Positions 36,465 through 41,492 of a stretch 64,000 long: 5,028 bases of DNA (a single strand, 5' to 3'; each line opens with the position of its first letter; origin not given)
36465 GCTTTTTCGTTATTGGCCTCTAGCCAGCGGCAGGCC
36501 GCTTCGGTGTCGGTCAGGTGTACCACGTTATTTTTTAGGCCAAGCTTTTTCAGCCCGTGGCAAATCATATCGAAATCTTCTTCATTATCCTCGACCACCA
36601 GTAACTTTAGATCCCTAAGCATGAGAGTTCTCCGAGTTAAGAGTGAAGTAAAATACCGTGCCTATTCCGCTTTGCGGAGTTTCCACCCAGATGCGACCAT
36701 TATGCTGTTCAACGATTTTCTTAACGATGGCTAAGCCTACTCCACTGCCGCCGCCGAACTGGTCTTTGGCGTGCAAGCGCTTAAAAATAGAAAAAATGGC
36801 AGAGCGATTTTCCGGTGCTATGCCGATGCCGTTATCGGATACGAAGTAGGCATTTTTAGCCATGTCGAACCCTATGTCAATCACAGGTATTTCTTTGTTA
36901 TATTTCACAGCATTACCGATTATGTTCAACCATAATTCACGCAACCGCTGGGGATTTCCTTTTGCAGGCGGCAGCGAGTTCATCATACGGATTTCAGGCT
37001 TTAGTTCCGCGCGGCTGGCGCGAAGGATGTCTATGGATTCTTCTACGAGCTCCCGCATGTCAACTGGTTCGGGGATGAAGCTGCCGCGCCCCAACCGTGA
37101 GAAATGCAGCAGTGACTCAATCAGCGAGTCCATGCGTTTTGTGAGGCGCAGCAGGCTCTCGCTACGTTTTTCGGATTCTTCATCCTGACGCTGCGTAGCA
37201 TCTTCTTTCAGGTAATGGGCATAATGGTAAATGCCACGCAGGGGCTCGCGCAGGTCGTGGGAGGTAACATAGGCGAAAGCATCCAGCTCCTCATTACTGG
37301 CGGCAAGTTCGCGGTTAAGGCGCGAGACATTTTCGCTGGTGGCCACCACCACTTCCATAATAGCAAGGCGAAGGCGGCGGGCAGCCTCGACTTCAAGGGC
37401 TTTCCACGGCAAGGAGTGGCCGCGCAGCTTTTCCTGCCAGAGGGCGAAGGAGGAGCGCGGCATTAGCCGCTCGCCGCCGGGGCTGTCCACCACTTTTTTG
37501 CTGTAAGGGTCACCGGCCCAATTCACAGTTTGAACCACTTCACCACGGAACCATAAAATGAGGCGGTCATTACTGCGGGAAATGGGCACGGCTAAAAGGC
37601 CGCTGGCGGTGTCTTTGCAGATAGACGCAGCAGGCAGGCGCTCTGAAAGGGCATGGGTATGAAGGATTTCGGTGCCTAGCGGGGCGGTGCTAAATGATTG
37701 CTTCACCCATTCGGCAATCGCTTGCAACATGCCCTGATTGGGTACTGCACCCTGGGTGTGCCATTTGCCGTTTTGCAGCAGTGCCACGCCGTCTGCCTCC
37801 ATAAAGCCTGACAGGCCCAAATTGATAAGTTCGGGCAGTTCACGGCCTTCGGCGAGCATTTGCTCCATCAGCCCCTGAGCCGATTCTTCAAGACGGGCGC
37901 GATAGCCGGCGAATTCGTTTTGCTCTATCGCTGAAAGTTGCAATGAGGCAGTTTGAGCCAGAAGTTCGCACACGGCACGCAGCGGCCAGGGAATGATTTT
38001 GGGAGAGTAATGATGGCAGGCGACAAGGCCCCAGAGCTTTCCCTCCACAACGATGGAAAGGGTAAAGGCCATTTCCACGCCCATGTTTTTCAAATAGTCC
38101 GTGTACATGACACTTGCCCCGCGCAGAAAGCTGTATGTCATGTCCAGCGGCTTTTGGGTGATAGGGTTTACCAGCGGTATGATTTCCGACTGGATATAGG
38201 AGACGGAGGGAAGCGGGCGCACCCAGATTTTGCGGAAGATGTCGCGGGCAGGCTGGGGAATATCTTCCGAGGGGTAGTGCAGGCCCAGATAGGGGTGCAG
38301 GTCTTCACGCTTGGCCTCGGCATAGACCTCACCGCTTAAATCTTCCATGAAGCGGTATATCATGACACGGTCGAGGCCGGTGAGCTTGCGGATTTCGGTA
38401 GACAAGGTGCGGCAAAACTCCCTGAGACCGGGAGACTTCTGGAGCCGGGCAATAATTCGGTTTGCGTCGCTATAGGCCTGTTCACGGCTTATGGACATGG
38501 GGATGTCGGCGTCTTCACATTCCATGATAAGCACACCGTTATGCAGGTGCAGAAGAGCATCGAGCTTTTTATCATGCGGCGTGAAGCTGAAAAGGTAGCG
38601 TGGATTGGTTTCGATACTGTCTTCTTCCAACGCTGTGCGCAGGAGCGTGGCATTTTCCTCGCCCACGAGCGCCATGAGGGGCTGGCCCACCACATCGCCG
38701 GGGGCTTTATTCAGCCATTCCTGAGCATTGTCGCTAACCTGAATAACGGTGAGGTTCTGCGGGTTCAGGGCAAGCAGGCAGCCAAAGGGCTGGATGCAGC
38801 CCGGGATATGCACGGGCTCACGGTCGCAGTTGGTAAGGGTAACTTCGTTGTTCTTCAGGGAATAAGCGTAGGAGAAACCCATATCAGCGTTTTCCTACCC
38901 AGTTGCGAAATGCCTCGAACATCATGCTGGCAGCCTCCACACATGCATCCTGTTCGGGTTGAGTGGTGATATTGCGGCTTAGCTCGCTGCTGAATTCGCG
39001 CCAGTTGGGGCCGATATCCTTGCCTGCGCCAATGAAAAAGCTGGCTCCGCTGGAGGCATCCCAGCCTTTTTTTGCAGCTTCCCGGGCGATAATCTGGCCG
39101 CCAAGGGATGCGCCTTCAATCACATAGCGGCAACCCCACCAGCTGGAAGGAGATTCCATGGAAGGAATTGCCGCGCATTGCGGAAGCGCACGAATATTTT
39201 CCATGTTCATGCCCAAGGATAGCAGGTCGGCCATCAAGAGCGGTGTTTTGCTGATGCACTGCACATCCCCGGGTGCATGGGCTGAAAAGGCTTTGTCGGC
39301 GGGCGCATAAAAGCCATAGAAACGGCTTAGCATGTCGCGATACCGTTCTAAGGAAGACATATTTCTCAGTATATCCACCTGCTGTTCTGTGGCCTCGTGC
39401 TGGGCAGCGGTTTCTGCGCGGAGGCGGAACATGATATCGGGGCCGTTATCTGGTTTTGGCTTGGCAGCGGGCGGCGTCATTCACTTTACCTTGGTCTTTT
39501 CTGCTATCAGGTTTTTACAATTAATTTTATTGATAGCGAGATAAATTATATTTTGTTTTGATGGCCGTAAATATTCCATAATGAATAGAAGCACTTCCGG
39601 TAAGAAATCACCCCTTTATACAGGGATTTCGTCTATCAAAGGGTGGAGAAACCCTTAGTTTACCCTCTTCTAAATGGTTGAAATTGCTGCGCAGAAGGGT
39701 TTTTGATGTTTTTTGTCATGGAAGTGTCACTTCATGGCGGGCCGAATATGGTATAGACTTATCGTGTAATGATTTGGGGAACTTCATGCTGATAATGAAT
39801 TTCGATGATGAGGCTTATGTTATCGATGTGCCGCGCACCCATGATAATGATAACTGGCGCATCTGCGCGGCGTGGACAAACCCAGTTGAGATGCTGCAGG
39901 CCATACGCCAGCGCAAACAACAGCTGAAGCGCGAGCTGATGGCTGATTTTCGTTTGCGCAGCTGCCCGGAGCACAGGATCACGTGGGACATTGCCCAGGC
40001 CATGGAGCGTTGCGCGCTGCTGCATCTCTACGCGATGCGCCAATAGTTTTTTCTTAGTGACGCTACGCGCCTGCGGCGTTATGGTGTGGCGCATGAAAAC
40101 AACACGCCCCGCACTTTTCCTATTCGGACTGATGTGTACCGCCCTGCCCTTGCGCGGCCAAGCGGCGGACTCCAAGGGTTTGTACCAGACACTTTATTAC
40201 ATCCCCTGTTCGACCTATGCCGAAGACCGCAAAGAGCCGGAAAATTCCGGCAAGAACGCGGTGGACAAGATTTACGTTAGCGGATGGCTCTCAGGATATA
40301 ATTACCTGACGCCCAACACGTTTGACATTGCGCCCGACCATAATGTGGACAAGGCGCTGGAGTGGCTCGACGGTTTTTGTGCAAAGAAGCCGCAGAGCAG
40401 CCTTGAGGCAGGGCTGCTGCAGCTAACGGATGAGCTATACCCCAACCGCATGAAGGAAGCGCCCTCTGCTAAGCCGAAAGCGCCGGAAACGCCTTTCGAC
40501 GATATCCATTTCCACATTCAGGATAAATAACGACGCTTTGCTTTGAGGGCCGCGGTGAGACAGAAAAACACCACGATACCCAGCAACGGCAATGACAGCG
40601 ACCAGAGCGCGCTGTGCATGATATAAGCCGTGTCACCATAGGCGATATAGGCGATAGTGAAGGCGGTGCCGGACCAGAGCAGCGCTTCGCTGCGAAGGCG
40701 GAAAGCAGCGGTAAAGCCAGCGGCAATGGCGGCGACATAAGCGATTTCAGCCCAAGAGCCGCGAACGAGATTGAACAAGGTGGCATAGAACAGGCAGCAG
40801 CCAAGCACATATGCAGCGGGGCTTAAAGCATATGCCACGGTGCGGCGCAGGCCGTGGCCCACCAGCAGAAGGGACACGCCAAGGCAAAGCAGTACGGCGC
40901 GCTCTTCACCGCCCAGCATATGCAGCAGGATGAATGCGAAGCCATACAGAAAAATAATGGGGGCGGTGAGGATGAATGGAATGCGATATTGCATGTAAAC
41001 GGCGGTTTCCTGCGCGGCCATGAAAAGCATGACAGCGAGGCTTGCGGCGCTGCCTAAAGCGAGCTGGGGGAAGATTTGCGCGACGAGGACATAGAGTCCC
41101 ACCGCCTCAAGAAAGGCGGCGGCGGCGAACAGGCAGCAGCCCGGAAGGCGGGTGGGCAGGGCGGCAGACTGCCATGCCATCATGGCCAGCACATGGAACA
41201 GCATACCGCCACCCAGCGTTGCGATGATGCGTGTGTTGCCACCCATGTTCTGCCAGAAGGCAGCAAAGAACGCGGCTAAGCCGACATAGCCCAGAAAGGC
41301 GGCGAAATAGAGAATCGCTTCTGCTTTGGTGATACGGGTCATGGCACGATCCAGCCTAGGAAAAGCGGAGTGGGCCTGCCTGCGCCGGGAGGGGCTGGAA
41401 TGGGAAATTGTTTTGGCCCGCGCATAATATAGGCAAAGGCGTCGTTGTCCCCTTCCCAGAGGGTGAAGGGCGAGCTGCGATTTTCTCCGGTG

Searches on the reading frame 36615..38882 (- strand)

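Call 14: search_protein_families(library=ncbifam, proteins=[window:36615-38882:-], max_evalue=0.00001)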
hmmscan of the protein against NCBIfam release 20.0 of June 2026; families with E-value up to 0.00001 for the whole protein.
window:36615-38882:- (755 aa): 68 families (the best 25 are shown)
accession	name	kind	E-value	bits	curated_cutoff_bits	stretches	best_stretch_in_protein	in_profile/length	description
NF041576.1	bacphytchrmBphP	equivalog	1.5e-96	324.2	1040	1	11-508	5-506/622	bacteriophytochrome BphP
NF047465.1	hybrid_HK_LvrA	exception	2e-44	151.8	1200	1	524-748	591-816/819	hybrid histidine kinase/response regulator LvrA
TIGR02966.1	phoR_proteo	equivalog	1.2e-32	113.2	334.2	1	536-747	117-332/333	phosphate regulon sensor histidine kinase PhoR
NF046044.1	PnpS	equivalog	2.3e-31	109.2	400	1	536-748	173-389/390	two-component system histidine kinase PnpS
NF041880.1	EPS_EpsF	equivalog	3e-31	108.5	900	1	522-747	263-490/492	response regulator EpsF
NF033092.0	HK_WalK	equivalog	1.8e-28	99.5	725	1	535-748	374-592/594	cell wall metabolism sensor histidine kinase WalK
NF008468.0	PRK11360.1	equivalog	5.3e-28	97.7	646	1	540-752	403-610/616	two-component system sensor histidine kinase AtoS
NF006800.0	PRK09303.1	equivalog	7.9e-27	94.2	342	1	515-748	130-375/383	histidine kinase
TIGR02956.1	TMAO_torS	equivalog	1.2e-26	93.1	676.5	1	535-753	466-685/967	TMAO reductase system sensor histidine kinase/response regulator TorS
NF007898.0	PRK10604.1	equivalog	6.4e-24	84.9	478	1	540-750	219-423/433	two-component system sensor histidine kinase RstB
NF040691.1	MtrAB_MtrB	equivalog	1.4e-23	83.8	450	1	539-751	277-493/507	MtrAB system histidine kinase MtrB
NF041735.1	hist_kin_RppB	equivalog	1.4e-23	83.4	400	1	511-748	193-437/438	two-component system sensor histidine kinase RppB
NF045911.1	TCSHisKinNblS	equivalog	9.3e-23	80.4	1000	1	519-749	375-619/621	two-component system sensor histidine kinase NblS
NF008235.0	PRK11006.1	equivalog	3.6e-22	78.8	390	1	533-750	205-423/431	phosphate regulon sensor histidine kinase PhoR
NF007688.0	PRK10364.1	equivalog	7e-22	77.8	479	1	537-749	244-450/460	two-component system sensor histidine kinase ZraS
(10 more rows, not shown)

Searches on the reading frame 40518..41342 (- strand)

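Call 90: search_protein_families(library=pfam, proteins=[window:40518-41342:-], max_evalue=0.05)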
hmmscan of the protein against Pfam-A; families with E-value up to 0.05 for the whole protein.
window:40518-41342:- (274 aa): 1 family
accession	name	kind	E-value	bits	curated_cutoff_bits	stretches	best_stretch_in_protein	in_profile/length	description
PF09925.14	DUF2157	-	0.015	15.5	32.4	1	7-103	35-128/146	Predicted membrane protein (DUF2157)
